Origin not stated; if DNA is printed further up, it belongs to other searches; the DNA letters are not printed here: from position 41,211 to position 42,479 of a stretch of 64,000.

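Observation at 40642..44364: murT and gatD split by two translationally coupled genes (transglutaminase-like and APH-like kinase)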

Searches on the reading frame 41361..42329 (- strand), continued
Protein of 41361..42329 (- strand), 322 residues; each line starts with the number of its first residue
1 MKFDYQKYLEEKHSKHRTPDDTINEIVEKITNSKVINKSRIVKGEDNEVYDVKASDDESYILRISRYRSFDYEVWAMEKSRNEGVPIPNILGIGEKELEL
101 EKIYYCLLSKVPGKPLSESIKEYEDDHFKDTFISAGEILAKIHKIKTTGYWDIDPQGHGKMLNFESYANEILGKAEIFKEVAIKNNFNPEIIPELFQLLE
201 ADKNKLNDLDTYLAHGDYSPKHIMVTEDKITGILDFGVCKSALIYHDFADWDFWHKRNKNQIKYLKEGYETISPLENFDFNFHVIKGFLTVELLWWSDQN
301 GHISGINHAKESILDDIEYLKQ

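Call 63: search_protein_families(library=pfam, proteins=[P0032, P0036, P0037, P0039], max_evalue=0.01)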
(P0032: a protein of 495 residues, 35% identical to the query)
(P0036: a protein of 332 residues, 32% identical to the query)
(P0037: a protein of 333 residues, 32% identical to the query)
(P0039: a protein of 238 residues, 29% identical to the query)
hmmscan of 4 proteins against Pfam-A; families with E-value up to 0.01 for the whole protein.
P0032 (495 aa): 1 family
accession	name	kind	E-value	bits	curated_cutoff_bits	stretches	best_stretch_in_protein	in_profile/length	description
PF01636.29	APH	-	7e-26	91.9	23.2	1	210-439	4-223/239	Phosphotransferase enzyme family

P0036 (332 aa): 3 families
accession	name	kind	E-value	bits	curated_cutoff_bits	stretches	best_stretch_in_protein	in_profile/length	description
PF01636.29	APH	-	7e-27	95.1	23.2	1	48-264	6-216/239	Phosphotransferase enzyme family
PF03881.20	Fructosamin_kin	-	5.1e-10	39.5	22.4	1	29-299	5-265/288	Fructosamine kinase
PF19974.5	TCAD9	-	0.0071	16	40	0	219-257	298-336/429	Ternary complex associated domain 9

P0037 (333 aa): 5 families
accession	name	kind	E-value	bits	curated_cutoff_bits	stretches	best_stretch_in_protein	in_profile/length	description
PF01636.29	APH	-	2.7e-28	99.8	23.2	1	44-280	3-230/239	Phosphotransferase enzyme family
PF03881.20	Fructosamin_kin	-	3.5e-11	43.3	22.4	1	38-306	16-268/288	Fructosamine kinase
PF06293.20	Kdo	-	0.00043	20.2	21.3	0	73-154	54-137/207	Lipopolysaccharide kinase (Kdo/WaaP) family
PF00069.31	Pkinase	-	0.00063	19.7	31.7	1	178-249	81-146/263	Protein kinase domain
PF07714.23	PK_Tyr_Ser-Thr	-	0.0041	16.9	23.1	1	192-239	92-141/258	Protein tyrosine and serine/threonine kinase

P0039 (238 aa): 3 families
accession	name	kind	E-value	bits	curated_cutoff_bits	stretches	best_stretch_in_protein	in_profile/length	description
PF01636.29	APH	-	1.5e-14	54.8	23.2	1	50-236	4-181/239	Phosphotransferase enzyme family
PF01633.27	Choline_kinase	-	0.00054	19.8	29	0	49-83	2-39/300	Choline/ethanolamine kinase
PF06293.20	Kdo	-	0.0014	18.6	21.3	1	77-161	53-139/207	Lipopolysaccharide kinase (Kdo/WaaP) family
